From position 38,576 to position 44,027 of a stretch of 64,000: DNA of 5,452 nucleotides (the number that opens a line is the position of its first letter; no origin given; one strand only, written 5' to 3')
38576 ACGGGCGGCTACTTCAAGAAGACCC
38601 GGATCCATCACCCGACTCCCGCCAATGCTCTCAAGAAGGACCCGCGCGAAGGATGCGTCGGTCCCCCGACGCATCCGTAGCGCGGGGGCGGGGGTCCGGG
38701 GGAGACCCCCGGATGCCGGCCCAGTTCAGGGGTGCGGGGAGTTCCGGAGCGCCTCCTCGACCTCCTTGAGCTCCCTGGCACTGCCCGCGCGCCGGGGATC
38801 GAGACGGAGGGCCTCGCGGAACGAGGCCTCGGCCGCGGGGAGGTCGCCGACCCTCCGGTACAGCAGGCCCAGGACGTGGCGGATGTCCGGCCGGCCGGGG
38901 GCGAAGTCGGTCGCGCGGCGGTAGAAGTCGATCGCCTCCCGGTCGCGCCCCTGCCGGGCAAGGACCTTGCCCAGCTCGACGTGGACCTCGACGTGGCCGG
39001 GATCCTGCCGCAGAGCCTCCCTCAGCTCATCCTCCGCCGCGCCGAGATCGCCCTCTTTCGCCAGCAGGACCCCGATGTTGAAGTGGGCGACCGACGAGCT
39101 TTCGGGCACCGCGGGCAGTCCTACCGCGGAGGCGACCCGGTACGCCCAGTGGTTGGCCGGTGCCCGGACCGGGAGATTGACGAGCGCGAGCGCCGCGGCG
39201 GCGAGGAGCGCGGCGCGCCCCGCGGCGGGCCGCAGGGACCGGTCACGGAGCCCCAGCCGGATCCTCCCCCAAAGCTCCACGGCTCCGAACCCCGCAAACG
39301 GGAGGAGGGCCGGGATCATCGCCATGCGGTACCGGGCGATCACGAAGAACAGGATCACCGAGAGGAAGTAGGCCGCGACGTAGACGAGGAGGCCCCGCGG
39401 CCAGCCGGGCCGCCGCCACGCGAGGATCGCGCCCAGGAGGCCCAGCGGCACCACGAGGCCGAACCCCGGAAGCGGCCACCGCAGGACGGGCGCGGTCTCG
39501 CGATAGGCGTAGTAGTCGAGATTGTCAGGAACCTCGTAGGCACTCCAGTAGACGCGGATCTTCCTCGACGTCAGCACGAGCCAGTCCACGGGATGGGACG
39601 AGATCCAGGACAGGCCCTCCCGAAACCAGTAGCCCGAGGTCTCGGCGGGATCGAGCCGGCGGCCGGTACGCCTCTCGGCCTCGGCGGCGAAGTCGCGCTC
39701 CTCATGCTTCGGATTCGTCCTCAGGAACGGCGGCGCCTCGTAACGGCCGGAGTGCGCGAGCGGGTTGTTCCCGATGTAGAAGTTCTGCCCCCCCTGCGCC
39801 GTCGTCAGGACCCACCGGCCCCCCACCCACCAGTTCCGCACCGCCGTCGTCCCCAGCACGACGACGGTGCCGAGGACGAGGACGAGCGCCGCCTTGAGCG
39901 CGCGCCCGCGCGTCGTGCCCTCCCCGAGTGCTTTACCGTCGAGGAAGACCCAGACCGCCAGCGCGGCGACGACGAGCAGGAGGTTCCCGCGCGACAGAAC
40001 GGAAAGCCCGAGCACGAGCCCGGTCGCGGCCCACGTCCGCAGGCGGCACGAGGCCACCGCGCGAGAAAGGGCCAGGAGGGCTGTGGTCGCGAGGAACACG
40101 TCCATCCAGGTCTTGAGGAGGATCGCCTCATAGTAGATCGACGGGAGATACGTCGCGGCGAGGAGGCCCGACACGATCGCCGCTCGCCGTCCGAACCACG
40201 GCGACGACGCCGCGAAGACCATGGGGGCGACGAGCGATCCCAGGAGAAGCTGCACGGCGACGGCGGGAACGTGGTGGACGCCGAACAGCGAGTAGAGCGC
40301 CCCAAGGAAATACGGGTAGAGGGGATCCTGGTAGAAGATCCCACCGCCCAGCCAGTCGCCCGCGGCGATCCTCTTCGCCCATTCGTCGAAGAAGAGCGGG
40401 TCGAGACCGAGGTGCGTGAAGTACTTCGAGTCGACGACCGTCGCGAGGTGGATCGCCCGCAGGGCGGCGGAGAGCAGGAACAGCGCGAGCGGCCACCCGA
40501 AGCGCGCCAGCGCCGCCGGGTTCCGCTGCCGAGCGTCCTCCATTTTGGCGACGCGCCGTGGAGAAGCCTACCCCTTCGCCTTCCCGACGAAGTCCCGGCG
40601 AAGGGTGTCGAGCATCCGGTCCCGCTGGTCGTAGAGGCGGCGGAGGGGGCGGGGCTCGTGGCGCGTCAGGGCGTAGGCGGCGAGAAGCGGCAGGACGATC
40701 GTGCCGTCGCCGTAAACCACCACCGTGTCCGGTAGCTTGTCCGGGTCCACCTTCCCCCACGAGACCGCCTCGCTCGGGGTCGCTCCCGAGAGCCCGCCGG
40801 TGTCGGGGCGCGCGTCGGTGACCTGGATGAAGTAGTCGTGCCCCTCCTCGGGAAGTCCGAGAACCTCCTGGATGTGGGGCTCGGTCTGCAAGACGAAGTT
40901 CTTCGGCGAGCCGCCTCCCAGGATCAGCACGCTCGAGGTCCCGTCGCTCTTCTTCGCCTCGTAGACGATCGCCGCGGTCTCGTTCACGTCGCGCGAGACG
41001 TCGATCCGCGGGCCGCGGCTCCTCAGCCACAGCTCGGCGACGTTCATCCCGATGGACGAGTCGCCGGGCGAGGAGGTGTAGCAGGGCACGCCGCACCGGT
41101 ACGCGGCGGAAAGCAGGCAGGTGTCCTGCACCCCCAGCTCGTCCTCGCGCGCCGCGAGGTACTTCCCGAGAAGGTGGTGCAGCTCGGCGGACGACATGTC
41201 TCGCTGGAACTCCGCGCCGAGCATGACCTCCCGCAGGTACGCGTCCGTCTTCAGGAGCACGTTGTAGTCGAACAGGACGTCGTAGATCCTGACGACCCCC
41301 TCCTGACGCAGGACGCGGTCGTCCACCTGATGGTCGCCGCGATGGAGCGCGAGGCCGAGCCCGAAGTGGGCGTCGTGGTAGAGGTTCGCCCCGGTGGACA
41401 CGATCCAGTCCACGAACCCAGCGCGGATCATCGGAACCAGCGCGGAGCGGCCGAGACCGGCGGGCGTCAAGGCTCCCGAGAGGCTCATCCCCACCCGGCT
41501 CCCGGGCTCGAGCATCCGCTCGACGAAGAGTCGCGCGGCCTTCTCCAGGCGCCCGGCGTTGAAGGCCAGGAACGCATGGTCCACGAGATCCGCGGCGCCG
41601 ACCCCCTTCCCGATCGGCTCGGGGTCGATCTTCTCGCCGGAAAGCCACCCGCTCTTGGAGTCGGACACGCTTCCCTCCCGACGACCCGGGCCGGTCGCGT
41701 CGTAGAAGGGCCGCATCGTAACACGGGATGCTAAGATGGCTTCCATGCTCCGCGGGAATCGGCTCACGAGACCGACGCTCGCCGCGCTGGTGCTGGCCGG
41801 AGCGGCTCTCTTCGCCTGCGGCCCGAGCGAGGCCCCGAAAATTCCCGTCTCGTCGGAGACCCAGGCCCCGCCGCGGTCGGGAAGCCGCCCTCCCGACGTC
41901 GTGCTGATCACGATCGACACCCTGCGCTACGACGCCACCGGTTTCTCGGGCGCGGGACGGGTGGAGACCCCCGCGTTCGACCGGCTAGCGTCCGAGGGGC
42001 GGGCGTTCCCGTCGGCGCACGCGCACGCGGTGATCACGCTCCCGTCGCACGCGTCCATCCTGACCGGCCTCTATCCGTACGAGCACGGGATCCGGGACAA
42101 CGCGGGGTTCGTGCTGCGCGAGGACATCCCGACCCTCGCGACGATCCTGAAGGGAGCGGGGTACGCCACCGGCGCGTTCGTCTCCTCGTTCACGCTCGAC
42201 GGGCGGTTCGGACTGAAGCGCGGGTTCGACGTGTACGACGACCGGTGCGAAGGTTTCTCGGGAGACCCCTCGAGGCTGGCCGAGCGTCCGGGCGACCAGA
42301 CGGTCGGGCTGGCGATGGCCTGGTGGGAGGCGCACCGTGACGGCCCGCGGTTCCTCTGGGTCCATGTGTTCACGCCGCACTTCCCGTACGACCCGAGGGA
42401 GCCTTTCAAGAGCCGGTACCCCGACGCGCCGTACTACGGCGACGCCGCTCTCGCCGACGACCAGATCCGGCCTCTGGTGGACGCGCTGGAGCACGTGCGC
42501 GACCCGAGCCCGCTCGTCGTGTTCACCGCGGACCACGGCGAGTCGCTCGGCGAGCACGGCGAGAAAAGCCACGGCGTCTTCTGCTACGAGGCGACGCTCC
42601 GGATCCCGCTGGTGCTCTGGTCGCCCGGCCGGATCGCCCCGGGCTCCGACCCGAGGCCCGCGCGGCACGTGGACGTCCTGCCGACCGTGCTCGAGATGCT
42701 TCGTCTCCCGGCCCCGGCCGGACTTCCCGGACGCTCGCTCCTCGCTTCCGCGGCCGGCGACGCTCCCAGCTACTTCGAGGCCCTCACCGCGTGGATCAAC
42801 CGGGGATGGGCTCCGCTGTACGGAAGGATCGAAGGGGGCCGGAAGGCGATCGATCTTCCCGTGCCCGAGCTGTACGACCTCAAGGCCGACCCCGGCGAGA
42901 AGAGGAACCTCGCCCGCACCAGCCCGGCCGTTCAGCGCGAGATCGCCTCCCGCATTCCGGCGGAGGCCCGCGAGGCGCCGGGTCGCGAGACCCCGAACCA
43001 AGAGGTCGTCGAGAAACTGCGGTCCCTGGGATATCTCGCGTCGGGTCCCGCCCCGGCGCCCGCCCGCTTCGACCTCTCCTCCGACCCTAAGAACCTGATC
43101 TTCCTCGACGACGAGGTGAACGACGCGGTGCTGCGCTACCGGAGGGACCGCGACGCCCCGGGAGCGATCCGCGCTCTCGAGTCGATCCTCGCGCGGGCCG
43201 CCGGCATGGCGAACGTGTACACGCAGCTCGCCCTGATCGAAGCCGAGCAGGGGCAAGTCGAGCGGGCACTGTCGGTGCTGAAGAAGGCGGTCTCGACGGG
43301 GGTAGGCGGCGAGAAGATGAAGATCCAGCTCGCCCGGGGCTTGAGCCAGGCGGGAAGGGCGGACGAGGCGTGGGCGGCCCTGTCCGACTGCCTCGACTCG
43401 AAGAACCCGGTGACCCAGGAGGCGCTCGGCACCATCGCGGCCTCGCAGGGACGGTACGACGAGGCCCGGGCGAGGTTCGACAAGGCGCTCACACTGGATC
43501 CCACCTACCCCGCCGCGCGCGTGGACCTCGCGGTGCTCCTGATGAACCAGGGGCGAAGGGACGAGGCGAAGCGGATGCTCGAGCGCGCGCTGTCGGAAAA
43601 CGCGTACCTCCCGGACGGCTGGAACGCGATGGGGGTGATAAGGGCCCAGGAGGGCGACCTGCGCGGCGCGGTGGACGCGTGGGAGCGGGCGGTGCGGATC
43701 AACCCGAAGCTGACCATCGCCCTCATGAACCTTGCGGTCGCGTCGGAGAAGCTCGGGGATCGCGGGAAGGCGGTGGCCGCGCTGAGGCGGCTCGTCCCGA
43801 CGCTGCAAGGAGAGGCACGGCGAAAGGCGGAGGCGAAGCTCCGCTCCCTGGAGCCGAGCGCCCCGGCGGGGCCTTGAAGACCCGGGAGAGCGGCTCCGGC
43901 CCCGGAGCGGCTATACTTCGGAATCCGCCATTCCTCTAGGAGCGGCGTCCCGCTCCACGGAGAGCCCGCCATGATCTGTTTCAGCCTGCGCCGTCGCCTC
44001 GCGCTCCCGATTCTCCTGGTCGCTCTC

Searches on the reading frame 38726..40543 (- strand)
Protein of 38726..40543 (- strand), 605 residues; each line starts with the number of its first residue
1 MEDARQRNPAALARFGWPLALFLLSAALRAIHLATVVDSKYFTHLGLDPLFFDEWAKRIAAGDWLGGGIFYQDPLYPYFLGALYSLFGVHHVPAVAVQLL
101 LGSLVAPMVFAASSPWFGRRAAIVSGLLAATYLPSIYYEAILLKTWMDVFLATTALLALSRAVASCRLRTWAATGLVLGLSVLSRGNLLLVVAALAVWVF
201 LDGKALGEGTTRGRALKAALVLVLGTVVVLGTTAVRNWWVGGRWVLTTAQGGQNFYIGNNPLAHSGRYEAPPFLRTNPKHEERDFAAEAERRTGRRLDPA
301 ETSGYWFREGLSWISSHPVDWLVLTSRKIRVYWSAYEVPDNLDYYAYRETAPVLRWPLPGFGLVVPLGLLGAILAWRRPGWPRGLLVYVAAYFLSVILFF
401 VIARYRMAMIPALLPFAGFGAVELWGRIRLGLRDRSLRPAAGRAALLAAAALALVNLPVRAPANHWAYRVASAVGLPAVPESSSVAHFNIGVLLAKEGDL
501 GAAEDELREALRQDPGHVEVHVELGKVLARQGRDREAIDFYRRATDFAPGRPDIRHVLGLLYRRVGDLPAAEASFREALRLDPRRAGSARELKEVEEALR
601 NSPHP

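Call 37: search_protein_families(library=pfam, max_evalue=0.00001, proteins=[window:38726-40543:-])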
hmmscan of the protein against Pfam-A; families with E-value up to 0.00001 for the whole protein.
window:38726-40543:- (605 aa): 12 families
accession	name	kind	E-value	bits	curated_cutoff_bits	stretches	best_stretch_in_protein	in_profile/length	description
PF07719.23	TPR_2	-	9.8e-19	66.3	27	0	556-584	5-33/34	Tetratricopeptide repeat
PF00515.34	TPR_1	-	6.5e-15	54.7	27.8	0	558-583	7-32/34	Tetratricopeptide repeat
PF13181.12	TPR_8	-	6.5e-13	48.2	25.7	0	554-583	3-32/34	Tetratricopeptide repeat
PF13424.12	TPR_12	-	2e-11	44.3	30.1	1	486-548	5-75/77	Tetratricopeptide repeat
PF13231.12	PMT_2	-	6.3e-11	43.2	26.1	1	74-220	4-147/160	Dolichyl-phosphate-mannose-protein mannosyltransferase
PF13432.12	TPR_16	-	7.5e-11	42.7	32.7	1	490-552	3-65/65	Tetratricopeptide repeat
PF14559.12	TPR_19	-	7.5e-11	42.6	25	1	494-558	1-65/68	Tetratricopeptide repeat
PF13428.12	TPR_14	-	1e-09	38.5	23.5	0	519-559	2-42/44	Tetratricopeptide repeat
PF13176.12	TPR_7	-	1.1e-09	38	27.9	0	522-551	3-34/36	Tetratricopeptide repeat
PF13414.12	TPR_11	-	1.4e-09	37.9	26.8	0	494-532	4-42/42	TPR repeat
PF13431.12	TPR_17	-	1.7e-08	34.5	24.4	0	508-538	3-33/34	Tetratricopeptide repeat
PF13374.12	TPR_10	-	2.3e-06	27.9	27.5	0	555-580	5-30/42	Tetratricopeptide repeat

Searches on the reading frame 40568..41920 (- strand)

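Call 37: search_protein_families(library=pfam, max_evalue=0.00001, proteins=[window:40568-41920:-])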
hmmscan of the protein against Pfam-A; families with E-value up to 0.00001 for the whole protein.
window:40568-41920:- (450 aa): 1 family
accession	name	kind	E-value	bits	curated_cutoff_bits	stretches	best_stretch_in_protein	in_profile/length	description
PF01916.23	DS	-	6.7e-70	236.1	27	1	118-416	9-287/288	Deoxyhypusine synthase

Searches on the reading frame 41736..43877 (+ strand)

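Call 37: search_protein_families(library=pfam, max_evalue=0.00001, proteins=[window:41736-43877:+])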
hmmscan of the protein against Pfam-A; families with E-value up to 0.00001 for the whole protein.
window:41736-43877:+ (713 aa): 22 families
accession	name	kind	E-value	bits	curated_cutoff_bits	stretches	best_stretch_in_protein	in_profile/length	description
PF00884.28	Sulfatase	-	5.7e-41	141.2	25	1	53-322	1-299/301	Sulfatase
PF07719.23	TPR_2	-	5.4e-24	82.7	27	0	563-591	6-34/34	Tetratricopeptide repeat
PF14559.12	TPR_19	-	1.7e-22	79.9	25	1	569-623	2-56/68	Tetratricopeptide repeat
PF00515.34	TPR_1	-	6.7e-19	67.3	27.8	0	564-591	7-34/34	Tetratricopeptide repeat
PF13181.12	TPR_8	-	5.6e-18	63.9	25.7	0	564-590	7-33/34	Tetratricopeptide repeat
PF13428.12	TPR_14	-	3.5e-17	61.6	23.5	0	560-600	3-43/44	Tetratricopeptide repeat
PF13414.12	TPR_11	-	3.5e-16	59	26.8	1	569-606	5-42/42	TPR repeat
PF13432.12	TPR_16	-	3.6e-15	56.5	32.7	0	597-657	2-62/65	Tetratricopeptide repeat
PF13431.12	TPR_17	-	5e-12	45.5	24.4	0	581-611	2-32/34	Tetratricopeptide repeat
PF23914.1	TPR_CcmH_CycH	-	1.6e-11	44.7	42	1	563-655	55-150/158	Cytochrome c-type biogenesis protein H TPR domain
PF24575.1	TPR_Slam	-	3.1e-10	40.8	35.2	0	561-613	50-102/104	Surface lipoprotein assembly modifier, N-terminal TPR repeats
PF13424.12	TPR_12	-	3.3e-10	40.5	30.1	0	560-619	5-72/77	Tetratricopeptide repeat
PF01663.27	Phosphodiest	-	4.1e-10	40.2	23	1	55-122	1-65/342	Type I phosphodiesterase / nucleotide pyrophosphatase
PF13374.12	TPR_10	-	4.3e-10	39.7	27.5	0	594-619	4-29/42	Tetratricopeptide repeat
PF13174.12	TPR_6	-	1.2e-09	38.6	26.3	0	662-687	2-27/33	Tetratricopeptide repeat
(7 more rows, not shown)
